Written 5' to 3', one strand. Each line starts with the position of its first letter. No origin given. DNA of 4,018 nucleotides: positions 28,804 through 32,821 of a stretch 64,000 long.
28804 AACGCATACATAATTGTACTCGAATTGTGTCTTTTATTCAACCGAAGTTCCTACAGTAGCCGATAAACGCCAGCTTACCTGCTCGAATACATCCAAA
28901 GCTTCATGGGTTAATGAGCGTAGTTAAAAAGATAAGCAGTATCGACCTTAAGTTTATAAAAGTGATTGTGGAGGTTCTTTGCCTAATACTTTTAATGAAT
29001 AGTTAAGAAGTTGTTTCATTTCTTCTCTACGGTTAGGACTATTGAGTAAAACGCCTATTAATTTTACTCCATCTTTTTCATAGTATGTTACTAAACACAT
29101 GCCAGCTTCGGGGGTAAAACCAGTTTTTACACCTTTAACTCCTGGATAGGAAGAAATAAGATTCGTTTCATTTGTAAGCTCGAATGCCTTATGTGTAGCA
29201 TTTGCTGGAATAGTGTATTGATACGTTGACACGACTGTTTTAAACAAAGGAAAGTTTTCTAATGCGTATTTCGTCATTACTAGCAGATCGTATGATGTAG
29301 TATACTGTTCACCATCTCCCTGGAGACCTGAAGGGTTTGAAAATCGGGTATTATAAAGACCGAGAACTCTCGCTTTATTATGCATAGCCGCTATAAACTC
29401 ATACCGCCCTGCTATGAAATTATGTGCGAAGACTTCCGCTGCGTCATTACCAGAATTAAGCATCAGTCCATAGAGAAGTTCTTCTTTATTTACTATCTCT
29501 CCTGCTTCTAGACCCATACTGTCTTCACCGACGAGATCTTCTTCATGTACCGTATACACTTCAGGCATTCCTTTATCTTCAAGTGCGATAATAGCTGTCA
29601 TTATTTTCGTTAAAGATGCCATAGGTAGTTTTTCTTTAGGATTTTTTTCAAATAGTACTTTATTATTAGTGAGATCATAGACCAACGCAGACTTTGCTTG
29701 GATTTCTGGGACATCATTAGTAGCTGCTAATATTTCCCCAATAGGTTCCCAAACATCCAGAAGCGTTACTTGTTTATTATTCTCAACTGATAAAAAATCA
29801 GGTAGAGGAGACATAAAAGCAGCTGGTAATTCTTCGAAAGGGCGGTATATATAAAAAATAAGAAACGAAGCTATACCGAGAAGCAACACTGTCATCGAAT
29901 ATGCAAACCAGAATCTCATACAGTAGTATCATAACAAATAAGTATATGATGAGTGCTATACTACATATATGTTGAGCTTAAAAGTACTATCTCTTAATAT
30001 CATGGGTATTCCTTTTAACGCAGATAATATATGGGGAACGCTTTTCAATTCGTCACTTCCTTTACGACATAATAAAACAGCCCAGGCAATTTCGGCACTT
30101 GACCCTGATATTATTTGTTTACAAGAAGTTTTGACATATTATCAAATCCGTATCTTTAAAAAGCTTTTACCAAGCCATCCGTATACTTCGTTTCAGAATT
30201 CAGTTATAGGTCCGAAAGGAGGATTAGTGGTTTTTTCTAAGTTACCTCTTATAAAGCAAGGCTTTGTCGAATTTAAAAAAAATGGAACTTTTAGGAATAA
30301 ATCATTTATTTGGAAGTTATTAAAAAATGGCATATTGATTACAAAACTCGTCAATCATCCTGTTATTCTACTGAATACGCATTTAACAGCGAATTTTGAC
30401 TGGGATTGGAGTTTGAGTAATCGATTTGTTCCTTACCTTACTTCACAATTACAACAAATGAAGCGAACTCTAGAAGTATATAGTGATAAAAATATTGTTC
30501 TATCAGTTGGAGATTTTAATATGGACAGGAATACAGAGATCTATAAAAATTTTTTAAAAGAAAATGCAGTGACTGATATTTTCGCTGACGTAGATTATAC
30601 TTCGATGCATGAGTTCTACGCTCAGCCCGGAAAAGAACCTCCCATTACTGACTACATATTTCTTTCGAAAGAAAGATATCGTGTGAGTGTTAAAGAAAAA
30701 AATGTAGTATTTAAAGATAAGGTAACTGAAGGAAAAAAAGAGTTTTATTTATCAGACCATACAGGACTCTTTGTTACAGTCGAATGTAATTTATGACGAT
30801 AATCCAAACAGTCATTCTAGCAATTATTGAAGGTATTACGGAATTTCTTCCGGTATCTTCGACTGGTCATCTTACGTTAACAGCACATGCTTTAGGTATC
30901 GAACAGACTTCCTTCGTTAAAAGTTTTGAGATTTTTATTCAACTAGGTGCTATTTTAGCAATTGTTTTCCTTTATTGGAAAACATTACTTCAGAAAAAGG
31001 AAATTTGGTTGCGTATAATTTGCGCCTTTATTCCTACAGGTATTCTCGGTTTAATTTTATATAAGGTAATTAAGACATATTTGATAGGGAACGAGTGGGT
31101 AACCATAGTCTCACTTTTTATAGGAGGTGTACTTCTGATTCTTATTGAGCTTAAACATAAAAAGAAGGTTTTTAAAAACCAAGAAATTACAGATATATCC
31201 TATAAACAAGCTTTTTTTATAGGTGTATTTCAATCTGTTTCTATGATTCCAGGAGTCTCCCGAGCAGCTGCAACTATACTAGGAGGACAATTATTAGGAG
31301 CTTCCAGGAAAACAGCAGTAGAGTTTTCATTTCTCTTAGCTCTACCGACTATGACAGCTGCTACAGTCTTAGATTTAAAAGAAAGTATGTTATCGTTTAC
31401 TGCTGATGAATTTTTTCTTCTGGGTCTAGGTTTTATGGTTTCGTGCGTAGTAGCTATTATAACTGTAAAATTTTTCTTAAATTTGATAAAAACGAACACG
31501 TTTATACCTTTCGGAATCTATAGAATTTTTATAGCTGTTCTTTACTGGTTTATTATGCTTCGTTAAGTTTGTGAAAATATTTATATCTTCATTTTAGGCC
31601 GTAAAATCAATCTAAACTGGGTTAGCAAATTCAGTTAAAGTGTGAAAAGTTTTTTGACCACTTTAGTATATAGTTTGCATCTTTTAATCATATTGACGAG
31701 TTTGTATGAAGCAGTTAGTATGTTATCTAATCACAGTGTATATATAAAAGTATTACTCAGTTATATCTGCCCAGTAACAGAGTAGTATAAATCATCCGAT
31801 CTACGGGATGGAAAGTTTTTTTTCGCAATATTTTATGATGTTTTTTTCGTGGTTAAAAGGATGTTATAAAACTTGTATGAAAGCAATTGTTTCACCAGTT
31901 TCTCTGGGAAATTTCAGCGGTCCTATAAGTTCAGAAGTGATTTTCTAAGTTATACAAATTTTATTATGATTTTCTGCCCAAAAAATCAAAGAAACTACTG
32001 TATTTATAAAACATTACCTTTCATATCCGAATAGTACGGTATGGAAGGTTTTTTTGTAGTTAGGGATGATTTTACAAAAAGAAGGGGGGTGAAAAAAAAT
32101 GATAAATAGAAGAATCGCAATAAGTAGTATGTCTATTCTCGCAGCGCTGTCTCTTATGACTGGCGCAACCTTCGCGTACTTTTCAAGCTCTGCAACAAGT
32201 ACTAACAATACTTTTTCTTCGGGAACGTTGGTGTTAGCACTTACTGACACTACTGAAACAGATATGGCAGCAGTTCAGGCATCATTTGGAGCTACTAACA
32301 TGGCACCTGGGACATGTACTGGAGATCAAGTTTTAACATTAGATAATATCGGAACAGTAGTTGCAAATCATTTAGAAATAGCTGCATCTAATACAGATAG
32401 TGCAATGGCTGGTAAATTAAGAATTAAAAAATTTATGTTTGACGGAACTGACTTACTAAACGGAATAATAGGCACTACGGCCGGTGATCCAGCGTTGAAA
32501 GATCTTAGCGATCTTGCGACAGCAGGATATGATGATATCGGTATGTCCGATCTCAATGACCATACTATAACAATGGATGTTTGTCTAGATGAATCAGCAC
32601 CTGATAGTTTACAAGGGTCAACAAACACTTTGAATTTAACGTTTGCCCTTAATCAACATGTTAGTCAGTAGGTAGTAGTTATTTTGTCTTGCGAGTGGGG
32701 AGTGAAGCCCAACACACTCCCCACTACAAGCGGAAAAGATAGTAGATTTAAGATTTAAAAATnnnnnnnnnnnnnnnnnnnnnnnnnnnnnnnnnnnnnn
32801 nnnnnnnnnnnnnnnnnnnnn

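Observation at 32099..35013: SipW-type signal peptidase operon with three distinct cognate substrates (TasA-like, lamin-tail-domain, RTX-repeat)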

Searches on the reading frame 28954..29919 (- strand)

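Call 48: search_protein_families(library=pfam, proteins=[window:28954-29919:-], max_evalue=0.001)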
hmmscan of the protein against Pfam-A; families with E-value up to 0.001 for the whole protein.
window:28954-29919:- (321 aa): 2 families
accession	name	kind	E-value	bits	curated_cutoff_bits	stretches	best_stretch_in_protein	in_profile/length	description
PF00768.25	Peptidase_S11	-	8.7e-47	160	27.6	1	67-295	4-238/239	D-alanyl-D-alanine carboxypeptidase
PF02113.21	Peptidase_S13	-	0.00076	18.8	22.8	0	65-115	7-58/444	D-Ala-D-Ala carboxypeptidase 3 (S13) family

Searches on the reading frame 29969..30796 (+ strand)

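Call 48: search_protein_families(library=pfam, proteins=[window:29969-30796:+], max_evalue=0.001)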
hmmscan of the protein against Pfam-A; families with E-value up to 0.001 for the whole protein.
window:29969-30796:+ (275 aa): 1 family
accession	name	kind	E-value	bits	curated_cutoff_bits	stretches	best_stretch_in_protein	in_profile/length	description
PF03372.29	Exo_endo_phos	-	5.2e-14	52.9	24.5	1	20-264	4-225/225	Endonuclease/Exonuclease/phosphatase family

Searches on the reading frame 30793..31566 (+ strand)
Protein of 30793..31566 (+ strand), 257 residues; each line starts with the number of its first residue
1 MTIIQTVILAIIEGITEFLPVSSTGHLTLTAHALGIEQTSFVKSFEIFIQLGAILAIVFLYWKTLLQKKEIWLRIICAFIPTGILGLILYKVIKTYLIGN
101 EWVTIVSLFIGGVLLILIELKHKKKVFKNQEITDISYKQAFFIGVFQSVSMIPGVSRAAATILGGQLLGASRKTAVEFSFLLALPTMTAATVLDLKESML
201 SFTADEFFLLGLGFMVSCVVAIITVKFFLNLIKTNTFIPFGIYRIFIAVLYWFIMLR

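Call 48: search_protein_families(library=pfam, proteins=[window:30793-31566:+], max_evalue=0.001)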
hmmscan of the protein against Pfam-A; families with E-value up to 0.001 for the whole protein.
window:30793-31566:+ (257 aa): 1 family
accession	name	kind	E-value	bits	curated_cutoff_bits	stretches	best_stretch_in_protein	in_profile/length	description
PF02673.24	BacA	-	1.1e-72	245.3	33.4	1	7-249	2-256/257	Bacitracin resistance protein BacA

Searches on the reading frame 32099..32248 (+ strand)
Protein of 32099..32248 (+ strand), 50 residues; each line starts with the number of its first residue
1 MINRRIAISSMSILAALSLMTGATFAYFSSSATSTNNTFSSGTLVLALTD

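Call 7: search_protein_families(library=ncbifam, proteins=[window:32099-32248:+], max_evalue=10)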
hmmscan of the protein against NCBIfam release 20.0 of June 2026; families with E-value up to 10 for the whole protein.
seq(50 aa): 2 families
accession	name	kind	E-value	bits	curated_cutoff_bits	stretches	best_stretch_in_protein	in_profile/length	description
TIGR04088.1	cognate_SipW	domain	5.6e-08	32.7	19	1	13-44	4-34/34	SipW-dependent-type signal peptide-containing protein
NF046066.1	BioflmMtrxTasA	equivalog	0.026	14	450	1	4-47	5-47/264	biofilm matrix protein TasA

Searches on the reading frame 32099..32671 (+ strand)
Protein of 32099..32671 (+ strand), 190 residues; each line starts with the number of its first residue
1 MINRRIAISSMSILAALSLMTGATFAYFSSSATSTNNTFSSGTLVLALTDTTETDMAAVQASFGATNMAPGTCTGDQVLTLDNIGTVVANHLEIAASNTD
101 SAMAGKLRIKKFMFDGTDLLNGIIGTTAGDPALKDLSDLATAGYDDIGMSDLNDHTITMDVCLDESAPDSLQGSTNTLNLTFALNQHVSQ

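Call 3: search_protein_families(library=pfam, proteins=[window:32099-32671:+], max_evalue=0.1)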
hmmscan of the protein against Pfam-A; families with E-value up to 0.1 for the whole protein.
window:32099-32671:+ (190 aa): 1 family
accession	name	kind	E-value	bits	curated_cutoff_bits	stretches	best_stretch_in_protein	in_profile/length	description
PF12389.13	Peptidase_M73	-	2.8e-08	34.3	22.5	1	2-95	2-84/196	Camelysin metallo-endopeptidase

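Call 4: search_protein_families(library=ncbifam, proteins=[window:32099-32671:+], max_evalue=0.1)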
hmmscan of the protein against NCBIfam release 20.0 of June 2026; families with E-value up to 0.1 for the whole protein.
window:32099-32671:+ (190 aa): 1 family
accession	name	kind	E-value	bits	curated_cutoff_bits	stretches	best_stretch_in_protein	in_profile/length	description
TIGR04088.1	cognate_SipW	domain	1.3e-06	28.4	19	1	13-44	4-34/34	SipW-dependent-type signal peptide-containing protein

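Call 19: find_homologous_proteins(query=window:32099-32671:+)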
Query window:32099-32671:+ (190 aa): 16 proteins with E <= 0.001 among 167 candidates.
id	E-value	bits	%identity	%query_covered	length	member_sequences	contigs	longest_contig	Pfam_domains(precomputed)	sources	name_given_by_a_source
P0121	4.1e-112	390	100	100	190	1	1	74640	PF12389.14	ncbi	-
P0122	1.6e-70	254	66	99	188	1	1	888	PF12389.14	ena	-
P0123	1.4e-38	150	49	98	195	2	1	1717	PF12389.14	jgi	jgi:predicted ribosomally synthesized peptide with SipW-like signal peptide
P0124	5.1e-36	142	47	98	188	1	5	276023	PF12389.14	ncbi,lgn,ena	ncbi:MAG: TasA family protein [Patescibacteria group bacterium]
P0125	2.1e-33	134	45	100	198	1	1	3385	PF12389.14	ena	-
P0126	1.2e-32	131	45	99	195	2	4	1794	PF12389.14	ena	-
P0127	2.2e-32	130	46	100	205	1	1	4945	PF12389.14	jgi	jgi:predicted ribosomally synthesized peptide with SipW-like signal peptide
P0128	3.7e-31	126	44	100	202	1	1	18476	PF12389.14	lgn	-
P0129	4.7e-31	126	45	99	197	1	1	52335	PF12389.14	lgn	-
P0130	8.4e-25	106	46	91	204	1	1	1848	PF12389.14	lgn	-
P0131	7.7e-24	103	36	98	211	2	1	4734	PF12389.14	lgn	-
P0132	4.1e-18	84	42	100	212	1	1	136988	PF12389.14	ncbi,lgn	-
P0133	5.7e-8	51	46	44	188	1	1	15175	PF12389.14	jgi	jgi:predicted ribosomally synthesized peptide with SipW-like signal peptide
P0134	3.5e-6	45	49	37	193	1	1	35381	-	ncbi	-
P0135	1.7e-4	40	43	43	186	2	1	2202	PF12389.14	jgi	jgi:predicted ribosomally synthesized peptide with SipW-like signal peptide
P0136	2.1e-4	39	43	43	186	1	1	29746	PF12389.14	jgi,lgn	jgi:predicted ribosomally synthesized peptide with SipW-like signal peptide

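Call 49: predict_structure(alignment_id=A4)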
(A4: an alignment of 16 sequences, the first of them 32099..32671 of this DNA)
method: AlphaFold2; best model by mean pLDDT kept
length: 190 residues; sequences in the alignment: 16
mean_pLDDT: 75.0   pTM: 0.68
mean pLDDT of the five models: 75.0, 72.9, 71.2, 65.4, 60.6
residues with pLDDT >= 90: 40; 70-90: 91; 50-70: 36; < 50: 23
segments of 3 or more residues with pLDDT < 50: 19-37
pLDDT, mean of each block of 10 residues (from residue 1): 53 53 36 43 71 74 75 87 83 91 90 93 72 87 86 86 88 83 76
secondary structure, 60 per line:
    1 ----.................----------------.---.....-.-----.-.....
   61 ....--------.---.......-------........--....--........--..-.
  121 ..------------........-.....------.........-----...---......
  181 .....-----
elements in order: H5-21 E42-46 E56-64 E77-83 E91-98 H101-104 E107-114 H136-142 E144-148 E155-163 E175-185

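Call 52: fold_search(model_id=the predicted structure, library=pdb)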
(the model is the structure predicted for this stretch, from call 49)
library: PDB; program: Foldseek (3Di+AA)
matches with E <= 10: 767; with E <= 0.001: 2
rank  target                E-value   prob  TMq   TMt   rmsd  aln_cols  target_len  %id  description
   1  5of2                  1.4e-04  1.00  0.35  0.35   9.5       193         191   11  The structural versatility of TasA in B. subtilis biofilm formation (released 2018-03-21)
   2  5of1_A                3.2e-04  1.00  0.37  0.35   9.6       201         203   14  The structural versatility of TasA in B. subtilis biofilm formation (released 2018-03-21)
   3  4dy5_A                1.8e-02  0.89  0.30  0.43   7.7       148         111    6  Crystal structure of Salmonella Typhimurium PliG, a periplasmic lysozyme inhibitor of g-type lysozyme (released 2012-06-13)
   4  4dxz                  2.6e-02  0.77  0.28  0.41   7.4       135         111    9  crystal structure of a PliG-Ec mutant, a periplasmic lysozyme inhibitor of g-type lysozyme from Escherichia coli (released 2012-06-20)
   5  4kgj_A                2.6e-02  0.66  0.28  0.11   9.4       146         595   12  Crystal structure of human alpha-L-iduronidase complex with 5-fluoro-alpha-L-idopyranosyluronic acid fluoride (released 2013-09-18)
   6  4dy5_B                3.3e-02  0.75  0.27  0.40   7.8       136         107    7  Crystal structure of Salmonella Typhimurium PliG, a periplasmic lysozyme inhibitor of g-type lysozyme (released 2012-06-13)
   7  7ueg_A                5.8e-02  0.33  0.25  0.26  15.7       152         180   12  Cryo-EM of bundling pili from Pyrobaculum calidifontis (released 2022-06-29)
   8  4dy3_A                6.9e-02  0.63  0.29  0.42   7.3       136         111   10  crystal structure of Escherichia coli PliG, a periplasmic lysozyme inhibitor of g-type lysozyme (released 2012-06-13)
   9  6i6x_A                6.9e-02  0.57  0.29  0.11   8.7       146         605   11  New Irreversible a-l-Iduronidase Inhibitors and Activity-Based Probes (released 2018-12-05)
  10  1w39_A                7.7e-02  0.13  0.19  0.21  11.9       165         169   12  Crystal structure of an artificial top component of turnip yellow mosaic virus (released 2004-08-16)
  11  2bpa_2                8.1e-02  0.23  0.25  0.26  14.2       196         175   13  ATOMIC STRUCTURE OF SINGLE-STRANDED DNA BACTERIOPHAGE PHIX174 AND ITS FUNCTIONAL IMPLICATIONS (released 1991-12-03)
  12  4qxl                  9.1e-02  0.60  0.31  0.45   7.3       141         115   11  Crystal Structure of FLHE (released 2015-01-14)
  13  4qpg_B                9.1e-02  0.28  0.28  0.26  14.9       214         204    8  Crystal structure of empty hepatitis A virus (released 2014-10-15)
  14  4obr_B                9.6e-02  0.44  0.28  0.11   8.6       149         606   11  Crystal structure of human alpha-L-iduronidase complex with alpha-L-iduronic acid (released 2015-01-14)
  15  4gza_H                1.1e-01  0.47  0.28  0.39  10.0       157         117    7  Complex of mouse Plexin A2 - Semaphorin 3A - Neuropilin-1 (released 2012-10-17)
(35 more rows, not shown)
